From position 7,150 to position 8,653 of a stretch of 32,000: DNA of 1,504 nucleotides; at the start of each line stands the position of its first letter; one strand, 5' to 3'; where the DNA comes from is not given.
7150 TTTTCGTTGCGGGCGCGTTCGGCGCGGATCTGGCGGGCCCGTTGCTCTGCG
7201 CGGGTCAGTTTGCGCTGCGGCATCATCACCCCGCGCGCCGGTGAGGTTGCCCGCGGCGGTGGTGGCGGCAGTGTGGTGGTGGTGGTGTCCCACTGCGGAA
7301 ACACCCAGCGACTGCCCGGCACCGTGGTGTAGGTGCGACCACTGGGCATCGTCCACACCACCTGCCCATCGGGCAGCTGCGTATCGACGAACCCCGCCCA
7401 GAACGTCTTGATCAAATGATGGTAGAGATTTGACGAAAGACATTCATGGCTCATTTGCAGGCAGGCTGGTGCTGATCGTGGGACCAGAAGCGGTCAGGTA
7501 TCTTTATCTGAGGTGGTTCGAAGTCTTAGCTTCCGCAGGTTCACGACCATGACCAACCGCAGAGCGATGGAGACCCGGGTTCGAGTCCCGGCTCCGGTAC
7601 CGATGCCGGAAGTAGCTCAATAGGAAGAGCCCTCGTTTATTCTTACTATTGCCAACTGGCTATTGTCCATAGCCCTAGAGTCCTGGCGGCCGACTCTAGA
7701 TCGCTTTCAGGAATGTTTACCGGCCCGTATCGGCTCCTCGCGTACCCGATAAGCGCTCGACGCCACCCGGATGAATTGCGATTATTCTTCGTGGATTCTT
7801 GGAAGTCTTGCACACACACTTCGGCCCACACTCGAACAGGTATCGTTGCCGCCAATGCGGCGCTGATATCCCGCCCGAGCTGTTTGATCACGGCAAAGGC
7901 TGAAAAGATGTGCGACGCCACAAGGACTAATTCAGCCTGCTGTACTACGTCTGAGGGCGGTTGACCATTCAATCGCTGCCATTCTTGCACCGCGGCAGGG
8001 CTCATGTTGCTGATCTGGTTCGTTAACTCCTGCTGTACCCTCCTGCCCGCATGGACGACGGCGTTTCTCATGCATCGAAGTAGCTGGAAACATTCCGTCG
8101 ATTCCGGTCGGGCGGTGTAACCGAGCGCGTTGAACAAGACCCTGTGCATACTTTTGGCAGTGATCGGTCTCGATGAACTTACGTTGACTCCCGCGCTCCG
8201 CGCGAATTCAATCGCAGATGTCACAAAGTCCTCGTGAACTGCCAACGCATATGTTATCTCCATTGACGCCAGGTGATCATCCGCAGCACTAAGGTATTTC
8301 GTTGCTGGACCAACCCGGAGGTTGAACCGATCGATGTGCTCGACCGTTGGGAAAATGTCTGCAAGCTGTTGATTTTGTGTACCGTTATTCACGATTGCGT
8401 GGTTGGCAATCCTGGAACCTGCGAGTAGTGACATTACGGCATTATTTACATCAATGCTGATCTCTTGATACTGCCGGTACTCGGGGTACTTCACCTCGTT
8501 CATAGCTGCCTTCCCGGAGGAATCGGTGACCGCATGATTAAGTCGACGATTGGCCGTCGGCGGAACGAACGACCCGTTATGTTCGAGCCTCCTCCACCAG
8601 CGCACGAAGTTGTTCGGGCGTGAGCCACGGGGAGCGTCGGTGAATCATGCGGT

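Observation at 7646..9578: McrA-like HNH endonuclease with a ScoMcrA-type head domain, followed by a stand-alone Rx4H HEPN protein in a low-GC patch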

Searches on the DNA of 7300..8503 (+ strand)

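Call 15: search_rna_families(source=window, start=7300, end=7800, threshold=evalue, max_evalue=10, show_alignments=3)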
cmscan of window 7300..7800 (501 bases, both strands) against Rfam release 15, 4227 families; matches with E-value up to 10: 3.
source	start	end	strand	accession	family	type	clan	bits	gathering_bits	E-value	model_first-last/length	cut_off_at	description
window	7569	7632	+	RF02553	YrlA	Gene; sRNA;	-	25.5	69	0.003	25-83/114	no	Y RNA-like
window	7556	7598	+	RF01684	mascRNA-menRNA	Gene;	-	18.5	42.5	0.41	1-56/56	no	MALAT1-associated small cytoplasmic RNA/MEN beta RNA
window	7507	7563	-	RF02263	MAT2A_D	Cis-reg;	-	13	32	9.3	1-41/41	no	MAT2A 3'UTR stem loop D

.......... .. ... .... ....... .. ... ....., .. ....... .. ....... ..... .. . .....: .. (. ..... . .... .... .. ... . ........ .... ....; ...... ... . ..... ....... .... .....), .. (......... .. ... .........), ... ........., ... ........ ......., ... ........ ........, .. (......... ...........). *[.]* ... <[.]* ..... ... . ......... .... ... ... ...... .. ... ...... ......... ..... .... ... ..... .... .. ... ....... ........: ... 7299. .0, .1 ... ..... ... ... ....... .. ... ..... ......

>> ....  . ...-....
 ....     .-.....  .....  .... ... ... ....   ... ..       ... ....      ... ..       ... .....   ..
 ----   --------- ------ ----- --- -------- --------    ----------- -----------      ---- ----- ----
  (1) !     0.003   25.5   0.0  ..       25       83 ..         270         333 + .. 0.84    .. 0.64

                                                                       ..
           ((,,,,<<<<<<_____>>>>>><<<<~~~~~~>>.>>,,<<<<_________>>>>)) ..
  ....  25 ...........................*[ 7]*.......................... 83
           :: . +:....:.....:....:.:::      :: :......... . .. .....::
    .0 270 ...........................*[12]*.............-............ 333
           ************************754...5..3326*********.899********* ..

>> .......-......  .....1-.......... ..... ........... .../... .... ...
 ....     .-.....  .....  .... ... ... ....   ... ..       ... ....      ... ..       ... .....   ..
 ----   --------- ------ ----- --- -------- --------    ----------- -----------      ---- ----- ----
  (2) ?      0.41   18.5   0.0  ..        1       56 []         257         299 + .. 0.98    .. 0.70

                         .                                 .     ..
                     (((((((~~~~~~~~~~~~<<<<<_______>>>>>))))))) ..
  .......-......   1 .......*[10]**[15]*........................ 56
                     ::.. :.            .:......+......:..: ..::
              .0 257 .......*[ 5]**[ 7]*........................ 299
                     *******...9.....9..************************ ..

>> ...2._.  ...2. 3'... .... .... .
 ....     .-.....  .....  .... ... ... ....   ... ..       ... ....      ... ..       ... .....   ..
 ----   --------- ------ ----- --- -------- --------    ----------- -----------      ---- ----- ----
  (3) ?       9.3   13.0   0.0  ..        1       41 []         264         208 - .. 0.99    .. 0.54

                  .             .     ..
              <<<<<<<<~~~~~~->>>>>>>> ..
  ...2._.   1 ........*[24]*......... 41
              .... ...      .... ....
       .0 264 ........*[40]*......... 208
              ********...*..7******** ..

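Call 49: build_rna_model(alignment_id=A3, structure=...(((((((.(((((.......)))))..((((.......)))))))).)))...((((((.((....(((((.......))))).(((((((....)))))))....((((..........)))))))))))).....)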
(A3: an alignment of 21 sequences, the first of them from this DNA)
Model R1 built from alignment A3 (21 sequences, 140 columns); structure: as given.
model positions 130; base pairs 38; branch points 4; effective number of sequences 2.11; information 0.59 bits per position. Calibrated on 0.2 Mb of random sequence (short: E-values are rough).
structure used (alignment columns):
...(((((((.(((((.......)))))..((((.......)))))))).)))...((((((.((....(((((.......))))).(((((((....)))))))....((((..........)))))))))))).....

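Call 51: search_with_rna_model(model_id=R1, sources=[window, L001, L002, L003, L004, L005, L006, L007, L008, L009, L010, L011, L012, L013, L014, L015, L016, L017, L018, L019, L020, L021, L022, L023, L024, L025, L026, L027, L028, L029, L030, L031, L032, L033, L034, L035, L036, L037, L038], max_evalue=1, make_alignment=true)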
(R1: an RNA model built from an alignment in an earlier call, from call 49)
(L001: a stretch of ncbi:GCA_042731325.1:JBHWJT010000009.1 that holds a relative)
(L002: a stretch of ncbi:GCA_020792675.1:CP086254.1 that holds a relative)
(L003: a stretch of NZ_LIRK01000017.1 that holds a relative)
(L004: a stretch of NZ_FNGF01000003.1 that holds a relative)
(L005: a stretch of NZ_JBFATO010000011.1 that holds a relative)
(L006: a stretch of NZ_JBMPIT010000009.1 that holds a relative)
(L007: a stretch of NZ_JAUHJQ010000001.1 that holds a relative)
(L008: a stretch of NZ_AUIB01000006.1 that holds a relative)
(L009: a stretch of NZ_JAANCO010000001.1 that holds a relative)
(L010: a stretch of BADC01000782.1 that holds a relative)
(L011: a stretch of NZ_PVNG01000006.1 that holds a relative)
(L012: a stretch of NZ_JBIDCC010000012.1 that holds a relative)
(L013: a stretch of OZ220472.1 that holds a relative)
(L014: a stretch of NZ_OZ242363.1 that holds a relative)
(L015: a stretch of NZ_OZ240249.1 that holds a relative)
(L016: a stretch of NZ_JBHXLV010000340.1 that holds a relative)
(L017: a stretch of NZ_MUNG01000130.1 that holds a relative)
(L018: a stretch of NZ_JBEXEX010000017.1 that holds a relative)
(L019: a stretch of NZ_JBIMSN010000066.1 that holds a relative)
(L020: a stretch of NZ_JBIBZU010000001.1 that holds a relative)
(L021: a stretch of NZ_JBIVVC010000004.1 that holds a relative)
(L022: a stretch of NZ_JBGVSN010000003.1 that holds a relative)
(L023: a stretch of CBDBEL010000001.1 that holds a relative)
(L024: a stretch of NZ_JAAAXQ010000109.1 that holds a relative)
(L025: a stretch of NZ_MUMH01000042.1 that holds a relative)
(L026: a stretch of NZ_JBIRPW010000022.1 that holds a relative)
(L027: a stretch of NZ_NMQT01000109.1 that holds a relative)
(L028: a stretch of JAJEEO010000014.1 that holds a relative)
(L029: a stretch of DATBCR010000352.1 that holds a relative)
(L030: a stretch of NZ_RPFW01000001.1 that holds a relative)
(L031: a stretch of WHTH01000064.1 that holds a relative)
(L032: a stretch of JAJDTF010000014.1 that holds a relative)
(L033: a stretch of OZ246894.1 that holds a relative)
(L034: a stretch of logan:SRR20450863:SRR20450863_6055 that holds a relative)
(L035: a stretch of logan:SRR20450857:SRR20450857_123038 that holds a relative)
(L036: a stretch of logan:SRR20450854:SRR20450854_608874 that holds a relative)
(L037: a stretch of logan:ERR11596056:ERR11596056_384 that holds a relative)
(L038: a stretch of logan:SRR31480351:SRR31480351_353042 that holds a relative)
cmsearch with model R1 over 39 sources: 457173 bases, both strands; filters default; matches with E-value up to 1: 36.
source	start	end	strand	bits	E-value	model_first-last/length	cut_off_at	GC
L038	2661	2793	-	127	1.5e-30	1-130/130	no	0.59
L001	6856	6984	-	125.9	2.9e-30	1-130/130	no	0.53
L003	6880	7008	-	124.7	6e-30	1-130/130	no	0.57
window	7510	7643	+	123.4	1.3e-29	1-130/130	no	0.57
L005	6879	7009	-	118.6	2.3e-28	1-130/130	no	0.54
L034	6858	6990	-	116.2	9.6e-28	1-130/130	no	0.56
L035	2047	2179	-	116.2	9.6e-28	1-130/130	no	0.56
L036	3716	3848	-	116.2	9.6e-28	1-130/130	no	0.56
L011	6886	7018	-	114.7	2.4e-27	1-130/130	no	0.6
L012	6888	7016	-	111.7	1.4e-26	1-130/130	no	0.56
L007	6861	6991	-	104.8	9.1e-25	1-130/130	no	0.6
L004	6877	7003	-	104.1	1.3e-24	1-130/130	no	0.56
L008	6865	6996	-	104.1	1.4e-24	1-130/130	no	0.5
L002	6863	6991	-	100.8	9.9e-24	1-130/130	no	0.63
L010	6865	6994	-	100.6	1.1e-23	1-130/130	no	0.58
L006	6868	6994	-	97.8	5.9e-23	1-130/130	no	0.61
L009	6858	6988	-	92.5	1.4e-21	1-130/130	no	0.6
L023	6972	7099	-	90.4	5.1e-21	1-130/130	no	0.57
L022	6838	6956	-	86.9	4.1e-20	1-130/130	no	0.56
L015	6956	7081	-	85.2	1.1e-19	1-130/130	no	0.57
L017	3823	3941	-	84.4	1.8e-19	1-130/130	no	0.62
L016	3285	3403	-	84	2.4e-19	1-130/130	no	0.61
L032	6943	7068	-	83.2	3.7e-19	1-130/130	no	0.6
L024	6838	6956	-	83.1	3.9e-19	1-130/130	no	0.58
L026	6837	6955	-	82.9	4.5e-19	1-130/130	no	0.64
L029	6831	6976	-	81.7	9.2e-19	1-130/130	no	0.65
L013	6933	7058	-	81.7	9.3e-19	1-130/130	no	0.6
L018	6845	6963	-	80.7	1.7e-18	1-130/130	no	0.6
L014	6933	7058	-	80.3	2.1e-18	1-130/130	no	0.62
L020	6837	6955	-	79.3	3.9e-18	1-130/130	no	0.6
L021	6837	6955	-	79.3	3.9e-18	1-130/130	no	0.6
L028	6943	7067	-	74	9.2e-17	1-130/130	no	0.61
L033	6315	6440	-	62.2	1.1e-13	1-130/130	no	0.6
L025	6852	6999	-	53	2.8e-11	1-130/130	no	0.67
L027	4288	4388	+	42.9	1.2e-08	1-130/130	no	0.53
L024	7215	7349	+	17.5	0.048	1-130/130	no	0.62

Alignment A4: 36 matches aligned to the model, 244 columns, each read 5' to 3' on its own strand. Consensus structure (alignment columns), stored with it:
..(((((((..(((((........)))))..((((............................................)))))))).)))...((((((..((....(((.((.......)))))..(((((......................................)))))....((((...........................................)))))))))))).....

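Call 53: search_with_rna_model(model_id=R1, sources=[L037, L019, L030, L031, L027], max_evalue=10, filters=off, show_alignments=3)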
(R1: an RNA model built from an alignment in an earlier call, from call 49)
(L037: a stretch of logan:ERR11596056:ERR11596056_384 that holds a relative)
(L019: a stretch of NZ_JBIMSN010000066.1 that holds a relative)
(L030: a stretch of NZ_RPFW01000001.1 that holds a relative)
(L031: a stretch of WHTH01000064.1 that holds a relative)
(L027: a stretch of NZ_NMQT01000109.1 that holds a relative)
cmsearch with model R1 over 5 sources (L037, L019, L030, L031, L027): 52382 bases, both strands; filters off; matches with E-value up to 10: 21.
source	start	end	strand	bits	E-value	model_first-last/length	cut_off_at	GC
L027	4288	4388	+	42.9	1.4e-09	1-130/130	no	0.53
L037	7109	7198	-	8.7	1.1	1-130/130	no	0.6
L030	8078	8168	+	8.6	1.2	1-130/130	no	0.69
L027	4537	4646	-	8.5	1.3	1-130/130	no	0.61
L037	646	721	+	8.1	1.6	1-130/130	no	0.53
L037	3480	3578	+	7.9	1.7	1-130/130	no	0.64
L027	3197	3209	-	7.8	1.8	68-80/130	no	0.77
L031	10946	11083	+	7.4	2.4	1-130/130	no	0.69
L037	11032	11115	+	6.9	3.2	1-130/130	no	0.71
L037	1859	1929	+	6.4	4.4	1-130/130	no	0.58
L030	10058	10129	-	6.3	4.6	1-130/130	no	0.61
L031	8630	8711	-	5.8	6.3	1-130/130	no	0.71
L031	6286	6349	-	5.8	6.5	1-130/130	no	0.72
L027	2359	2456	-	5.5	7.8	1-130/130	no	0.71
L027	2056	2121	-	5.3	8.5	1-130/130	no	0.77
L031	3168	3264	-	5.3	8.7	1-130/130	no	0.68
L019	2143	2206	+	5.2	9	1-130/130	no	0.47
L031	7800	7877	-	5.1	9.4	1-130/130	no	0.67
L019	2797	2860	-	5.1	9.4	1-130/130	no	0.53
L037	266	346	+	5.1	9.5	1-130/130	no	0.59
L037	742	823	-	5.1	9.8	1-130/130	no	0.61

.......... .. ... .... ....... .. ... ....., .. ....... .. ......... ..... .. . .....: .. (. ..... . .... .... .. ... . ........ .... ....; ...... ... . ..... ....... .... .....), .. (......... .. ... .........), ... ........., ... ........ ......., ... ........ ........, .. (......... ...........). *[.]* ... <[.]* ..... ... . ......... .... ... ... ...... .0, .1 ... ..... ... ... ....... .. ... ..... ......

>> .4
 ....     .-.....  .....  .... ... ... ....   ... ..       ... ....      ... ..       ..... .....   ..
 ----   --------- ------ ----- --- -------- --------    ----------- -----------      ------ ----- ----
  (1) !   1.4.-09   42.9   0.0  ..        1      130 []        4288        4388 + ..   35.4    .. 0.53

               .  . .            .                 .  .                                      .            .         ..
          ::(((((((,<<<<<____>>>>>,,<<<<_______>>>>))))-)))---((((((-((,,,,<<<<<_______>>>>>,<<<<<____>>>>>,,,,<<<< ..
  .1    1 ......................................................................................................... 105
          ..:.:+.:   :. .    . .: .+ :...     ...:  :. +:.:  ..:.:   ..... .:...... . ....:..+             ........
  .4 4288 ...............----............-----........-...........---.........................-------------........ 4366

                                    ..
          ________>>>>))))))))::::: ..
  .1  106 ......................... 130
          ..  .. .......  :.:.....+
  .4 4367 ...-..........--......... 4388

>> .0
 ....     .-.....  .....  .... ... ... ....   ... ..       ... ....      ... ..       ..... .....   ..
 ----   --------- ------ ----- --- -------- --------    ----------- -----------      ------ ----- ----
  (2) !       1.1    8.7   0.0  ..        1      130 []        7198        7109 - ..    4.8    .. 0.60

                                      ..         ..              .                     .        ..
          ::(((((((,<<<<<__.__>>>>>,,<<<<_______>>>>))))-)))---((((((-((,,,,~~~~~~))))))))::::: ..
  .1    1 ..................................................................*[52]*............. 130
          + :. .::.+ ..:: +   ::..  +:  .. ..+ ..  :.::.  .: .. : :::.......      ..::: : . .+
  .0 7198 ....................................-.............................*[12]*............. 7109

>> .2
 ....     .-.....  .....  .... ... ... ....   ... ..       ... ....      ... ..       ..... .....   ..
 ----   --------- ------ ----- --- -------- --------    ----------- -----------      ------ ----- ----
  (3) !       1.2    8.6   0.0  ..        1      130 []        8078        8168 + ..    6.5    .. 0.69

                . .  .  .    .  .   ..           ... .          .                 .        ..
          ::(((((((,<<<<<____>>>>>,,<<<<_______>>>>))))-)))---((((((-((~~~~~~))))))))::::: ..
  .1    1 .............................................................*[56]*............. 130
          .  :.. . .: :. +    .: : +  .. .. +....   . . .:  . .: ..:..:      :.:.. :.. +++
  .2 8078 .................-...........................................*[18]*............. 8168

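Call 56: search_with_rna_model(model_id=R1, sources=[L043, L044, L045, L046, L047, L048, L049, L050, L051, L052, L053, L054, L055, L056, L057, L058, L059, L060], max_evalue=0.01)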
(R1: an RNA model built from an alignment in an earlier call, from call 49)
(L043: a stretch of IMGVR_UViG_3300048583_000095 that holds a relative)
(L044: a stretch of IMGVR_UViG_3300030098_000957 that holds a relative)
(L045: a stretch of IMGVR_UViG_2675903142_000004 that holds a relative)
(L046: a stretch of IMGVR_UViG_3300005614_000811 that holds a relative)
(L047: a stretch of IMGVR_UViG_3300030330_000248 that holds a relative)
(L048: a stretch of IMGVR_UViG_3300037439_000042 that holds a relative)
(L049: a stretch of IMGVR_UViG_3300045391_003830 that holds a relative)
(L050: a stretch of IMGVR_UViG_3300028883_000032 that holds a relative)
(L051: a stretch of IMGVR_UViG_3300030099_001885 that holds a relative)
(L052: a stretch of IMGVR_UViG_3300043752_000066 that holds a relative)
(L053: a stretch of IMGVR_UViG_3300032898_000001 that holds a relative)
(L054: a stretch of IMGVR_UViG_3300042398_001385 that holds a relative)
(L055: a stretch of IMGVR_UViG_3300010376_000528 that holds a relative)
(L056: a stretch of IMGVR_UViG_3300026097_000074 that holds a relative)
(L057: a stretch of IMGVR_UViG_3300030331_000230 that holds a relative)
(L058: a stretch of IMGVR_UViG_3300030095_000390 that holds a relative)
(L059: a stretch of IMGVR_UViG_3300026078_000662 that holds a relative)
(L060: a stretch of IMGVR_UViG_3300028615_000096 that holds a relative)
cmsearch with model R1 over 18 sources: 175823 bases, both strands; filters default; matches with E-value up to 0.01: 37.
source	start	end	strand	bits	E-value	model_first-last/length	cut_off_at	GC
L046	298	363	+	50.6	4.6e-11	58-120/130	no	0.55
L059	7438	7503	-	50.6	4.6e-11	58-120/130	no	0.55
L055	13066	13178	-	49.7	7.8e-11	1-130/130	no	0.72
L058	2933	2985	+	48.5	1.6e-10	66-117/130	no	0.55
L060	8235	8358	+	47.9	2.2e-10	1-130/130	no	0.65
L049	2546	2609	-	44.3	2e-09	60-119/130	no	0.61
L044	7390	7443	-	43.5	3.2e-09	66-117/130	no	0.56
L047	6396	6449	+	43.5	3.2e-09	66-117/130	no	0.56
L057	1424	1477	-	43.5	3.2e-09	66-117/130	no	0.56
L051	45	98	+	43.5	3.2e-09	66-117/130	no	0.56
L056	525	588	-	43.5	3.2e-09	60-119/130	no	0.58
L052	4305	4403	+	43.2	3.8e-09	1-130/130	no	0.63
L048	2900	3021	+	42.8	4.8e-09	1-130/130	no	0.61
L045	9782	9933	-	42.7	5.2e-09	1-130/130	no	0.61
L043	2522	2579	+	42.3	6.5e-09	63-117/130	no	0.59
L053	7083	7181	+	40.4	2e-08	1-130/130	no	0.51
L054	852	958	-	39.4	3.7e-08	1-130/130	no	0.55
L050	56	194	+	36.4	2.2e-07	1-130/130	no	0.56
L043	2191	2331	+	33.3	1.5e-06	1-130/130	no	0.5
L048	2630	2763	+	33.1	1.6e-06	1-130/130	no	0.6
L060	9001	9101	+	29.1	1.8e-05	1-130/130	no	0.61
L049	151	280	-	26.2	0.0001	1-130/130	no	0.62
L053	7287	7410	+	25.9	0.00012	1-130/130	no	0.57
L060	10858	10953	+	25.4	0.00017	1-130/130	no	0.57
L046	3039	3225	+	24.3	0.00033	1-130/130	no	0.58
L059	4576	4762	-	24.3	0.00033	1-130/130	no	0.58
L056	3035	3109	-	21.8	0.0014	56-122/130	no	0.56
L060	10351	10468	+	21.7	0.0016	1-130/130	no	0.64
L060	442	500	+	21.4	0.0019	65-117/130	no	0.63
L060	11876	12002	+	21.3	0.002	1-130/130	no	0.6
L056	1464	1591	-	20.6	0.0029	1-130/130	no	0.51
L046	3290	3424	+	20.6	0.0029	1-130/130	no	0.53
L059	4377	4511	-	20.6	0.0029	1-130/130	no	0.53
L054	1173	1291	-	20.1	0.0039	1-130/130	no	0.51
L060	12502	12567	+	19.8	0.0047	59-119/130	no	0.61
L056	3760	3863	-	19.7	0.0052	1-130/130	no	0.56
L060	8777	8892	+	19.3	0.0064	1-130/130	no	0.63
